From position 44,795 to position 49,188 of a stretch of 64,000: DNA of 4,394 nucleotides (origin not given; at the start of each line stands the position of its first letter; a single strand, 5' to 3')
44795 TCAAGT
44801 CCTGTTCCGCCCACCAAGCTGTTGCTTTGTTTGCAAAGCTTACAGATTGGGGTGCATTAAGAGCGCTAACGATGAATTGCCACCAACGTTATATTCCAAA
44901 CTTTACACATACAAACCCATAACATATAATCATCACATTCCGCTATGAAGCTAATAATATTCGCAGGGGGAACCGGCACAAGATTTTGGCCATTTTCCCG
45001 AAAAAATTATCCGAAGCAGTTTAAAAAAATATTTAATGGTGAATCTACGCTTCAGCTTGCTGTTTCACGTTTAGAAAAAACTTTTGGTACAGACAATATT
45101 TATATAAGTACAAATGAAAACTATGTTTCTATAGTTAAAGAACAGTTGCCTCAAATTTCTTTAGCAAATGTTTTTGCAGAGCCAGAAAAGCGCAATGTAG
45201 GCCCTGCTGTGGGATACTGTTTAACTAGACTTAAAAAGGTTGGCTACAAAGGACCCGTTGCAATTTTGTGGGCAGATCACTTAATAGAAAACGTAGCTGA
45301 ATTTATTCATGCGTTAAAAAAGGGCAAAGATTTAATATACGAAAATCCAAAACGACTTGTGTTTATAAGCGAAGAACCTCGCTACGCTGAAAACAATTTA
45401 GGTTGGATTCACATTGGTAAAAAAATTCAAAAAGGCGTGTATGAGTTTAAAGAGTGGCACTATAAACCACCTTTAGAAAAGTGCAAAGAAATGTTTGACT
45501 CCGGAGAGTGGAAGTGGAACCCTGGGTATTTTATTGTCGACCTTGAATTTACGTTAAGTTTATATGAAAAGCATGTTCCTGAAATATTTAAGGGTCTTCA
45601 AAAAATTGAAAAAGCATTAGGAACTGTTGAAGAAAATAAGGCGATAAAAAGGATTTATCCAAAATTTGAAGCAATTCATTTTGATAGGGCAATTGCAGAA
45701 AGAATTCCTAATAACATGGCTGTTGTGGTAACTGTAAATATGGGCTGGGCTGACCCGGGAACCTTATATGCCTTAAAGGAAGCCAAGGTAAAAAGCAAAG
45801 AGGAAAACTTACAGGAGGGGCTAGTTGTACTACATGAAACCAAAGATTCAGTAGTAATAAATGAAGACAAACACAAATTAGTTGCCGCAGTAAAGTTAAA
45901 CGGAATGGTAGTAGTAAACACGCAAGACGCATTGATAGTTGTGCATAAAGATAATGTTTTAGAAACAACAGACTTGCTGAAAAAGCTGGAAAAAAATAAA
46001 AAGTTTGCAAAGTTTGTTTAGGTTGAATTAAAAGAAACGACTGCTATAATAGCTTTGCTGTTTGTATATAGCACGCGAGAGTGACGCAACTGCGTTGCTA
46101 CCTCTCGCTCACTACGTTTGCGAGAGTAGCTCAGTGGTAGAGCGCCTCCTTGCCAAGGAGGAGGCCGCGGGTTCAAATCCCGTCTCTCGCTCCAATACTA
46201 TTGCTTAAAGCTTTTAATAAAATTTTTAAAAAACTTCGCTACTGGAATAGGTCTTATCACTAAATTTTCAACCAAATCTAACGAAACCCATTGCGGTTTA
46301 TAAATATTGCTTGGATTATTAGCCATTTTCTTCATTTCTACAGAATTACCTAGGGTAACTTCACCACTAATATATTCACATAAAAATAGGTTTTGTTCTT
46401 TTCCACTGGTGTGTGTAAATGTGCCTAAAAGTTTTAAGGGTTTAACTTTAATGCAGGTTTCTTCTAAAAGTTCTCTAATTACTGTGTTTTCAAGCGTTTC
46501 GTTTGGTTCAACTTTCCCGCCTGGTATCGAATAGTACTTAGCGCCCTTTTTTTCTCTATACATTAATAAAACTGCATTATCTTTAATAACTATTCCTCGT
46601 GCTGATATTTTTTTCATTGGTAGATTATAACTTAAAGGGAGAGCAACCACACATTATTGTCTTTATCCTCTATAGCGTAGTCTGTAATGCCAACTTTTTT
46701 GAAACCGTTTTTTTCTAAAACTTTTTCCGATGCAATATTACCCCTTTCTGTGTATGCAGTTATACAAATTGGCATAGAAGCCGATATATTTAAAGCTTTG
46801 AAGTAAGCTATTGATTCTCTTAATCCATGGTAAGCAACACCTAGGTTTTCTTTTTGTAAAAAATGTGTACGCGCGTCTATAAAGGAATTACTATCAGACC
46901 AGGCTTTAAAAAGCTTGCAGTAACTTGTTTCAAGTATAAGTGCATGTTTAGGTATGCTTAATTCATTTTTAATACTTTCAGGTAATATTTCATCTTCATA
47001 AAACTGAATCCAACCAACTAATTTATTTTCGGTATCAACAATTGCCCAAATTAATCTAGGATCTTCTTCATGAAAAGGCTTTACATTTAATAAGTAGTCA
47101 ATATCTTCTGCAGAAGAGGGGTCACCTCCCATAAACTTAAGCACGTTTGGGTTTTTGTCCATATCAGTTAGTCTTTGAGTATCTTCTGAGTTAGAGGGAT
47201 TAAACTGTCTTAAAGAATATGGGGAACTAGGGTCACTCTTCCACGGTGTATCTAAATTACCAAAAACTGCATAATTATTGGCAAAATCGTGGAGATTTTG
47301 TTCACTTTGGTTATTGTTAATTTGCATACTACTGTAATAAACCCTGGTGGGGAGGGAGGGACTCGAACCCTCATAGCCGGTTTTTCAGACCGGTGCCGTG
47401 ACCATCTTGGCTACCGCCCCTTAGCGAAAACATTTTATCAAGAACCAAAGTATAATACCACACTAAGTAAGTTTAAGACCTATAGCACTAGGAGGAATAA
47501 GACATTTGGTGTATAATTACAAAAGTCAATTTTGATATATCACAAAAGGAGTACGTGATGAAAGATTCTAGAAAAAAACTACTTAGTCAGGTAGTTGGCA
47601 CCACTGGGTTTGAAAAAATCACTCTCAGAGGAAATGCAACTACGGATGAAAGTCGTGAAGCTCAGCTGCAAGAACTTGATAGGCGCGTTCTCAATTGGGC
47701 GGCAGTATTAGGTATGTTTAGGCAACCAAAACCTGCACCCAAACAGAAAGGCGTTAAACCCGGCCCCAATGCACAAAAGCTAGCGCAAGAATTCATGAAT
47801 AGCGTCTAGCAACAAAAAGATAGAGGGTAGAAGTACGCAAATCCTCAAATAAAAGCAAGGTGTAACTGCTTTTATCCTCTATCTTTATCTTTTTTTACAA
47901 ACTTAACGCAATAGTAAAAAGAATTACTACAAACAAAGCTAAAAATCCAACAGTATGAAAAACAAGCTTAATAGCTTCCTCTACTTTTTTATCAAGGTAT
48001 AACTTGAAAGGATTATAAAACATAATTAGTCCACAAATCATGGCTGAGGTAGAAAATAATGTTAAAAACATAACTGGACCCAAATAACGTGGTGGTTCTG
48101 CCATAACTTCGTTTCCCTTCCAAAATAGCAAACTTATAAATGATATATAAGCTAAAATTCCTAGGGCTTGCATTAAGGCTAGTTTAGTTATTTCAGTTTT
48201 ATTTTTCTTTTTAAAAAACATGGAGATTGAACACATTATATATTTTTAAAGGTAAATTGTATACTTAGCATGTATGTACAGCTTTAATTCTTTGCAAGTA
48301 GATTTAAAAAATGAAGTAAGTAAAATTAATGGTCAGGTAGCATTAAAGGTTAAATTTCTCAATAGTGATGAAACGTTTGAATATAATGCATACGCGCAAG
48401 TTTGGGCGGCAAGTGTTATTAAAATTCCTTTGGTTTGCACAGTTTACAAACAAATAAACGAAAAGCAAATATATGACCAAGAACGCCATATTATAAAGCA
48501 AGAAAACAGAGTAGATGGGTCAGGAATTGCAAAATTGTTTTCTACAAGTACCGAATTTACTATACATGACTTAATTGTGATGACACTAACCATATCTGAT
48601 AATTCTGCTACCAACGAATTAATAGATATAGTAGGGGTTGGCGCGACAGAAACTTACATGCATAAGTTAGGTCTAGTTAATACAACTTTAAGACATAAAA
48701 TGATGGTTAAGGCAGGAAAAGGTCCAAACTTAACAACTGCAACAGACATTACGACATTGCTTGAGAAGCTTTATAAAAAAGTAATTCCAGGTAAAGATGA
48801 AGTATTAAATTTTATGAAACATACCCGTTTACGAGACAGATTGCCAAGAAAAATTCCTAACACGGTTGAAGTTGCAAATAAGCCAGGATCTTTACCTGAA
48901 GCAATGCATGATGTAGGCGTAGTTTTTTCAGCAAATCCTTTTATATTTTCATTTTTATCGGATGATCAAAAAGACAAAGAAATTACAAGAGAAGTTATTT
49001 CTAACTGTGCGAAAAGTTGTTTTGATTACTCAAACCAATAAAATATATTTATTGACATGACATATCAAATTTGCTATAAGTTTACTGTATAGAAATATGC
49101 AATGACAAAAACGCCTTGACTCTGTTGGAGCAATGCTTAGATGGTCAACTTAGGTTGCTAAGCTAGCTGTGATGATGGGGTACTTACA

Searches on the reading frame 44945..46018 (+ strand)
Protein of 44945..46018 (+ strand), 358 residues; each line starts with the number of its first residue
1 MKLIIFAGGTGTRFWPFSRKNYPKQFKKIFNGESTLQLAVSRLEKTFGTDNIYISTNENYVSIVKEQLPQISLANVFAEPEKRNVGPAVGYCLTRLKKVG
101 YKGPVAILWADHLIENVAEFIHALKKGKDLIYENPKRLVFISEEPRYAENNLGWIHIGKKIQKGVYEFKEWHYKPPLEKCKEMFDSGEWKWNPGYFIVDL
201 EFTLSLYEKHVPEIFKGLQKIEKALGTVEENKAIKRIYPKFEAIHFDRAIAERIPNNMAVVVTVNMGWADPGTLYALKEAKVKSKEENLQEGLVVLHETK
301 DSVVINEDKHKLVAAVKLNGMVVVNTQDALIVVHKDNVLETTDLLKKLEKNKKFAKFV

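Call 22: search_protein_families(library=pfam, proteins=[window:44945-46018:+], max_evalue=0.01)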
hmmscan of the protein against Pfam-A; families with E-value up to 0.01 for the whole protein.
window:44945-46018:+ (358 aa): 3 families
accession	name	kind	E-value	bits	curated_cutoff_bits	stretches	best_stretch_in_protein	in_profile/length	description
PF00483.29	NTP_transferase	-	5.2e-23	82.3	21.2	1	4-285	3-243/245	Nucleotidyl transferase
PF22640.1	ManC_GMP_beta-helix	-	2.3e-06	27.9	27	1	294-348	3-55/55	MannoseP isomerase/GMP-like beta-helix domain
PF12804.13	NTP_transf_3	-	0.00033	21.3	27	1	4-112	2-96/160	MobA-like NTP transferase domain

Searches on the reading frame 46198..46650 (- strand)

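Call 22: search_protein_families(library=pfam, proteins=[window:46198-46650:-], max_evalue=0.01)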
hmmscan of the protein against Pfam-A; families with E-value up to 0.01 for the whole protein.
window:46198-46650:- (150 aa): 2 families
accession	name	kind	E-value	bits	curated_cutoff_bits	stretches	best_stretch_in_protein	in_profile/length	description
PF00293.34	NUDIX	-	2.3e-15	57.2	21.1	1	16-127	4-118/134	NUDIX domain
PF14815.12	NUDIX_4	-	0.00018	21.7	35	1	20-91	4-77/113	NUDIX domain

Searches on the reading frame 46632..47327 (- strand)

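Call 22: search_protein_families(library=pfam, proteins=[window:46632-47327:-], max_evalue=0.01)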
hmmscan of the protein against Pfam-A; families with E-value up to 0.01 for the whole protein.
window:46632-47327:- (231 aa): 1 family
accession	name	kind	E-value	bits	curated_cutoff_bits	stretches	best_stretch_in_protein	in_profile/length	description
PF13302.13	Acetyltransf_3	-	6.3e-09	37.1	25.4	1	44-210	6-138/138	Acetyltransferase (GNAT) domain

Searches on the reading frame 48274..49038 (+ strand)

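Call 22: search_protein_families(library=pfam, proteins=[window:48274-49038:+], max_evalue=0.01)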
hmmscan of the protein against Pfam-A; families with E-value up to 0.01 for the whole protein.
window:48274-49038:+ (255 aa): 1 family
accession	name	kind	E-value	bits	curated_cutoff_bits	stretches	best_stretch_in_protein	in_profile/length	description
PF13354.11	Beta-lactamase2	-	2.4e-48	164.8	22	1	26-226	4-211/214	Beta-lactamase enzyme family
